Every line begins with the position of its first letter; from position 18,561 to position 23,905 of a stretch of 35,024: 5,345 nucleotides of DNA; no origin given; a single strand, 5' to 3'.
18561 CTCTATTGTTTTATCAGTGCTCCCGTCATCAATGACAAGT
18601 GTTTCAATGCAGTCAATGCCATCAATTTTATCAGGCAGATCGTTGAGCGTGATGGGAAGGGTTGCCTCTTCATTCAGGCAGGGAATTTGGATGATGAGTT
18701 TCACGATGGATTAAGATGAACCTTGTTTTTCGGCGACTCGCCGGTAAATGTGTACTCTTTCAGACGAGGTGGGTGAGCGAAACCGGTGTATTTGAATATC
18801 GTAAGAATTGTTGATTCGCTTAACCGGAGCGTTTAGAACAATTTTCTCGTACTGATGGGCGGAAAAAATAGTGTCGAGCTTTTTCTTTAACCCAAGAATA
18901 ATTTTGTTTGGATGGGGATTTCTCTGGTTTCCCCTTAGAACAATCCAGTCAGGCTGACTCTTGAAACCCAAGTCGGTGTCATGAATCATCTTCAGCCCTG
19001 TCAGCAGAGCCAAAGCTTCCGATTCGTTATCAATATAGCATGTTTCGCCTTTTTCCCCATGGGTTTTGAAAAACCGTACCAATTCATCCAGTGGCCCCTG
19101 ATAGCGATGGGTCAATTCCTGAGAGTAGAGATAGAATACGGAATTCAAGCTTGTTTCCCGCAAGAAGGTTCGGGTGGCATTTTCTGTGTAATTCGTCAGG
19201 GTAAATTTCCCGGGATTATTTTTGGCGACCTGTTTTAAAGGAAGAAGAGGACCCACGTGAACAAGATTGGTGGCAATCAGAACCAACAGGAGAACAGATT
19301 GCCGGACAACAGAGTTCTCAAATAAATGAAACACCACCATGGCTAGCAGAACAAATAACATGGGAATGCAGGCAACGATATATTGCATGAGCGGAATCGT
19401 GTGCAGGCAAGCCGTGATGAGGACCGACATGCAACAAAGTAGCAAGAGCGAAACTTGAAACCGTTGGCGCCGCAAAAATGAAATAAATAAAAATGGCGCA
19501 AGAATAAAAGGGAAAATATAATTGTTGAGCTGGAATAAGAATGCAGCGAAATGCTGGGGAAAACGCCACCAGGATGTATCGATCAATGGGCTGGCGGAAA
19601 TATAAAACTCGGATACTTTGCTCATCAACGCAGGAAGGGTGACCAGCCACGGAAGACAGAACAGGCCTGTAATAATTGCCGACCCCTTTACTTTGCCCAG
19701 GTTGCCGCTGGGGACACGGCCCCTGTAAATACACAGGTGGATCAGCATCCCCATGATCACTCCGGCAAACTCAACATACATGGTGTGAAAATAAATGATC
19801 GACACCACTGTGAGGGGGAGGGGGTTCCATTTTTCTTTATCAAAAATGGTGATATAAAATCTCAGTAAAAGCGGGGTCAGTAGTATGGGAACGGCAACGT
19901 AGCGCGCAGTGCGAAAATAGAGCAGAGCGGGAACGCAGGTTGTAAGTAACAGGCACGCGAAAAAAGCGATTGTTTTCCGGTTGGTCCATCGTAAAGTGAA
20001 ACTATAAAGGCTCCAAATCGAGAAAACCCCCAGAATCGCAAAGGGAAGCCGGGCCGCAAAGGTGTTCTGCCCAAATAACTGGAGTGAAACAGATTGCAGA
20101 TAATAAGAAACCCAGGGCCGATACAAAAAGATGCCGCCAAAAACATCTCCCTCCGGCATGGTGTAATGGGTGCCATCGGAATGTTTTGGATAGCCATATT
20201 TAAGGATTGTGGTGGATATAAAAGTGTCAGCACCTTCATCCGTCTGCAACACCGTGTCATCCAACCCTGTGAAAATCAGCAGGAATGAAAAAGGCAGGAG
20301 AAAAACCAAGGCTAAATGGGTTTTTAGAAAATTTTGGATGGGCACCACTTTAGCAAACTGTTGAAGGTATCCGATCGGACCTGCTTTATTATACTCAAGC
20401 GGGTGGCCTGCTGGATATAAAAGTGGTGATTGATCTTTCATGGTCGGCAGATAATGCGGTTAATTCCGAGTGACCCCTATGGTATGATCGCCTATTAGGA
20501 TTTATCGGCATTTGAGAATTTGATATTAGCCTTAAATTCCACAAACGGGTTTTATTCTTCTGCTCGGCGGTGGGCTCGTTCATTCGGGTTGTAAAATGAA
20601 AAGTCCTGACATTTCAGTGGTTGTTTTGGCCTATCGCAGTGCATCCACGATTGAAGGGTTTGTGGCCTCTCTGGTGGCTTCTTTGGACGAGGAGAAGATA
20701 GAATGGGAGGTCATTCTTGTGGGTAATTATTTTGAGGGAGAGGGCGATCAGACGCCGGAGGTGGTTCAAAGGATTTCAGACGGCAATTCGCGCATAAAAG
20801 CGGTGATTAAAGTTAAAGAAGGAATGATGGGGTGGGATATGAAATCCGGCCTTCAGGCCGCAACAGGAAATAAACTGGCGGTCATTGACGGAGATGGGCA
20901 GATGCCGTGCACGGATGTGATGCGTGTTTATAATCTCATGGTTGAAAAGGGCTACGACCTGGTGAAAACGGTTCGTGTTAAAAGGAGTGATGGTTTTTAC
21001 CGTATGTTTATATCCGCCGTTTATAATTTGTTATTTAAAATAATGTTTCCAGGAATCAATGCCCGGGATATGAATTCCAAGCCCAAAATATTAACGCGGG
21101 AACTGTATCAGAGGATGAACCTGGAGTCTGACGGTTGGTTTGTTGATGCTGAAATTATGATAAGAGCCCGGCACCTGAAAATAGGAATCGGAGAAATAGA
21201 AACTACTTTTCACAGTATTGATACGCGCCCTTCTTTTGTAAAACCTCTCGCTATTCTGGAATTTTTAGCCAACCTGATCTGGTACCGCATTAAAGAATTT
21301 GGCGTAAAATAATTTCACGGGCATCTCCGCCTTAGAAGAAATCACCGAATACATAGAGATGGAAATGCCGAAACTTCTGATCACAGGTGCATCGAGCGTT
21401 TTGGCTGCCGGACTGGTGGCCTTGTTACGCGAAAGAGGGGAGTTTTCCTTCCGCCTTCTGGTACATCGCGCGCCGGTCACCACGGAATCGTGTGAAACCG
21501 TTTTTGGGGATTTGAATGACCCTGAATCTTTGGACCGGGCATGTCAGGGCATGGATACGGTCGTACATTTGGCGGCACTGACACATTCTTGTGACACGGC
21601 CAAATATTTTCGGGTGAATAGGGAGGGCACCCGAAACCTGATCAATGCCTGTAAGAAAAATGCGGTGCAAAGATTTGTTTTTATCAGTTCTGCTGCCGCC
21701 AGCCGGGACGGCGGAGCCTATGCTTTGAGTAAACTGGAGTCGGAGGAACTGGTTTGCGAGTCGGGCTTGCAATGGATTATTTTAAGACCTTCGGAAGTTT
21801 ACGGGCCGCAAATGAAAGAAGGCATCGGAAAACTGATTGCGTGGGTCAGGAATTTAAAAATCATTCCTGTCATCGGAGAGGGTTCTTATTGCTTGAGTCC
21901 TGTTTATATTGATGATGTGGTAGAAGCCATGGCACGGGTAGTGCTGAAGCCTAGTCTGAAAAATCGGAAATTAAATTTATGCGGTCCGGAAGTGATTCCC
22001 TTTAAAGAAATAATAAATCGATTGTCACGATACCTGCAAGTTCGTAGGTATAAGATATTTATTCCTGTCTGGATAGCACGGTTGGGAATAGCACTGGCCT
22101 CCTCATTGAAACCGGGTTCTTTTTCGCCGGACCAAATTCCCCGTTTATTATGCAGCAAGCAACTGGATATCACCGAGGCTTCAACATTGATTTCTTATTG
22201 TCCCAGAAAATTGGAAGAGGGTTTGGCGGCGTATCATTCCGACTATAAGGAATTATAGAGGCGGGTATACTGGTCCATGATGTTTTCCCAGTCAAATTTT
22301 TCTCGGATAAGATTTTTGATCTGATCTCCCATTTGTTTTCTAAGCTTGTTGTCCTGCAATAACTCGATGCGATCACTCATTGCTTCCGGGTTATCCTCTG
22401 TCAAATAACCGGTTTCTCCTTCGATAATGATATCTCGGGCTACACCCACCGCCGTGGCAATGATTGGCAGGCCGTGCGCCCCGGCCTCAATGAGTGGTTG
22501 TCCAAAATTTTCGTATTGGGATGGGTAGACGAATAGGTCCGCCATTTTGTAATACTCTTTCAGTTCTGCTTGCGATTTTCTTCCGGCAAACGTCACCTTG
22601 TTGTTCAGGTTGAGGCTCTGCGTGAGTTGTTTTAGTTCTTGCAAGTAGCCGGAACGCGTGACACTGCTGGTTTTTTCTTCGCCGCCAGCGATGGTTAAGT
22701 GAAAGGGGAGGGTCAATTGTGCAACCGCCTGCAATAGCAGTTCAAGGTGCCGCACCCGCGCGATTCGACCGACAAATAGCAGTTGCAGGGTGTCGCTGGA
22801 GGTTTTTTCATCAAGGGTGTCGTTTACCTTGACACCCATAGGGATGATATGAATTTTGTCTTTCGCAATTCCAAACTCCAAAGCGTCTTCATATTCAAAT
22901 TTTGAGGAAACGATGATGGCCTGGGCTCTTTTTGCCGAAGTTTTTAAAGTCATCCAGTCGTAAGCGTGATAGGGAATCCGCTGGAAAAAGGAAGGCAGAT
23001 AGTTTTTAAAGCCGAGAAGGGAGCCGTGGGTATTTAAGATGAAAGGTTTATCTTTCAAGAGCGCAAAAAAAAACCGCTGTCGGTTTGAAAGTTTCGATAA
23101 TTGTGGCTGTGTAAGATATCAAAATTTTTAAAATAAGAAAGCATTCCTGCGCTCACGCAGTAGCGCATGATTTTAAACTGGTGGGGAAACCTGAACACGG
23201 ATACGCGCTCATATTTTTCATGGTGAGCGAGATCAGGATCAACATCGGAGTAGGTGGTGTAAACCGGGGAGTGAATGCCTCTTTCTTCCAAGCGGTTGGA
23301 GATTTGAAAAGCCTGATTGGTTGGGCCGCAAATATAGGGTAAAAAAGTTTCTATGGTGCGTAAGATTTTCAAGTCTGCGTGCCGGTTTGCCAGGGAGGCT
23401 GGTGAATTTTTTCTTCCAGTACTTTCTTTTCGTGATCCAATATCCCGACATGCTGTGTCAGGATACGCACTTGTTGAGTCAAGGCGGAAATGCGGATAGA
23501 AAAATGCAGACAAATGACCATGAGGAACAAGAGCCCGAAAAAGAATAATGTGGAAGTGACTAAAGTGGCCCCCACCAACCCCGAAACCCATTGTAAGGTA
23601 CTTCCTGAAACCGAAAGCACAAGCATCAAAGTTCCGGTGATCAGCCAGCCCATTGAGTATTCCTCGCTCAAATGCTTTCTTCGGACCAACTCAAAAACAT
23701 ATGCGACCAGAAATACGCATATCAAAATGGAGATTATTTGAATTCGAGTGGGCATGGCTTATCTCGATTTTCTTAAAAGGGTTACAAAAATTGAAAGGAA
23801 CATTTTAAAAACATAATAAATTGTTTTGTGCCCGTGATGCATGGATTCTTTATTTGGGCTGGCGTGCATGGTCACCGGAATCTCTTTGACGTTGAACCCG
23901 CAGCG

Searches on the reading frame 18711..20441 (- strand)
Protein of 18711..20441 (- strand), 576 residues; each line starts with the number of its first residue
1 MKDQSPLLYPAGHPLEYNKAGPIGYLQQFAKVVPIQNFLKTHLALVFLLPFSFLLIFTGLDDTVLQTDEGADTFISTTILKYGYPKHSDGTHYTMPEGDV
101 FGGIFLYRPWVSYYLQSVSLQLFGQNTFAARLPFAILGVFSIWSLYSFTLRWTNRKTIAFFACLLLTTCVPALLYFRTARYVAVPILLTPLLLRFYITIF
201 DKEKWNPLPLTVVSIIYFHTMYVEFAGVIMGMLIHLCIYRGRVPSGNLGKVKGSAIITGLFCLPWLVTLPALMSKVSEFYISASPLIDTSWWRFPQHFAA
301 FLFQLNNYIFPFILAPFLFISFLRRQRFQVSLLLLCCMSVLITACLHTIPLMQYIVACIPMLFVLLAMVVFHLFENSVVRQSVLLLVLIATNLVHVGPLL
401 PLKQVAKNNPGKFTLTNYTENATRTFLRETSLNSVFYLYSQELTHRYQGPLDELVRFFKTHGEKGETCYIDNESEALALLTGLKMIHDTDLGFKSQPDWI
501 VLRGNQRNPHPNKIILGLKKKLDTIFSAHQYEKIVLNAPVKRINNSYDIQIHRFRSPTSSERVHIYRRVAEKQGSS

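Call 7: search_protein_families(library=pfam, proteins=[window:18711-20441:-], max_evalue=0.001)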
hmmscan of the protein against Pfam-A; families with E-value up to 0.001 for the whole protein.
window:18711-20441:- (576 aa): 1 family
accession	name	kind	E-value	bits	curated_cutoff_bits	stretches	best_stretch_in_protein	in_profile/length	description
PF13231.12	PMT_2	-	2.6e-08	34.7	26.1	1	108-243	2-136/160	Dolichyl-phosphate-mannose-protein mannosyltransferase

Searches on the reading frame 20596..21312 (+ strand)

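Call 7: search_protein_families(library=pfam, proteins=[window:20596-21312:+], max_evalue=0.001)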
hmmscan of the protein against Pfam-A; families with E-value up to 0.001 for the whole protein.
window:20596-21312:+ (238 aa): 1 family
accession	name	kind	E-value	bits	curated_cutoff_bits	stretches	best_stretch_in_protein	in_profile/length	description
PF00535.33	Glycos_transf_2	-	1.9e-12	47.8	23.3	1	7-142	1-130/168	Glycosyl transferase family 2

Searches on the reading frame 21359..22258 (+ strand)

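Call 7: search_protein_families(library=pfam, proteins=[window:21359-22258:+], max_evalue=0.001)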
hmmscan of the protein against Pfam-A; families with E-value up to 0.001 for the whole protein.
window:21359-22258:+ (299 aa): 8 families
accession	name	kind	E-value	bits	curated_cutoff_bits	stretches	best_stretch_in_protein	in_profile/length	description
PF01370.27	Epimerase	-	5.9e-26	91.8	20.9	1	7-207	2-239/240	NAD dependent epimerase/dehydratase family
PF01073.25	3Beta_HSD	-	2e-20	73.4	22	2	46-114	48-119/280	3-beta hydroxysteroid dehydrogenase/isomerase family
PF13460.12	NAD_binding_10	-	8e-19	68.7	27.2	1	10-147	1-146/184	NAD(P)H-binding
PF07993.18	NAD_binding_4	-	2e-12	47.3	20.1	1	54-116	78-142/258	Male sterility protein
PF04321.23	RmlD_sub_bind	-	1.3e-10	41.3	27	1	5-199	2-201/287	RmlD substrate binding domain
PF02719.21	Polysacc_synt_2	-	2.4e-10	40.5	20.2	1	44-133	55-150/293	Polysaccharide biosynthesis protein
PF16363.11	GDP_Man_Dehyd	-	3.7e-08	33.6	27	1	41-112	50-130/332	GDP-mannose 4,6 dehydratase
PF05368.20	NmrA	-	1.1e-05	25.6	27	1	5-114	4-110/298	NmrA-like family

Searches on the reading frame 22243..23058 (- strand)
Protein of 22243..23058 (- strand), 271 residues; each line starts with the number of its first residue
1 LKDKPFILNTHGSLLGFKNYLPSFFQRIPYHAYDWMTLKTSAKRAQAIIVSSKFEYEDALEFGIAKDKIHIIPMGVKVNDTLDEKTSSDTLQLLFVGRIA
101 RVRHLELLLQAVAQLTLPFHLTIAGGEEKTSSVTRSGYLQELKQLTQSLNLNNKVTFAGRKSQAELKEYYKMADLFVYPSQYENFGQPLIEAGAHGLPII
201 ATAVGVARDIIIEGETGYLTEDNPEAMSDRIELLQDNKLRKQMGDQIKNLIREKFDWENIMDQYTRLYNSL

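Call 3: search_protein_families(library=pfam, proteins=[window:22243-23058:-], max_evalue=0.01)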
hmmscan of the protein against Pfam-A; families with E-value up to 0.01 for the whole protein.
window:22243-23058:- (271 aa): 6 families
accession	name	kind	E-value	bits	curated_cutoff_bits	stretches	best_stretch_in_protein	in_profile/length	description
PF00534.26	Glycos_transf_1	-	2.3e-39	135.1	26.4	1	88-248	13-170/172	Glycosyl transferases group 1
PF13692.12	Glyco_trans_1_4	-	3.3e-30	105.7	27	1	92-235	3-140/142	Glycosyl transferases group 1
PF20706.3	GT4-conflict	-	2.7e-11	43.5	26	1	59-259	164-380/385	Family 4 Glycosyltransferase in conflict systems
PF13439.12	Glyco_transf_4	-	7.6e-10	39.5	28.5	1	3-78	96-168/170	Glycosyltransferase Family 4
PF13524.12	Glyco_trans_1_2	-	2.5e-06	28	25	1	106-264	3-142/144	Glycosyl transferase-like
PF13579.12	Glyco_trans_4_4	-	0.00024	21.9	29.7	1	5-75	96-158/158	Glycosyl transferase 4-like domain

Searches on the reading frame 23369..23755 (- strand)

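Call 3: search_protein_families(library=pfam, proteins=[window:23369-23755:-], max_evalue=0.01)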
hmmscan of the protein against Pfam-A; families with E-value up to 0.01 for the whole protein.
window:23369-23755:- (128 aa): 1 family
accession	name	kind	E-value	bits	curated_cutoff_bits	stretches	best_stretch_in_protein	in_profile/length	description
PF10066.14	DUF2304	-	7.3e-25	87.7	25.5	1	4-108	1-105/106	Uncharacterized conserved protein (DUF2304)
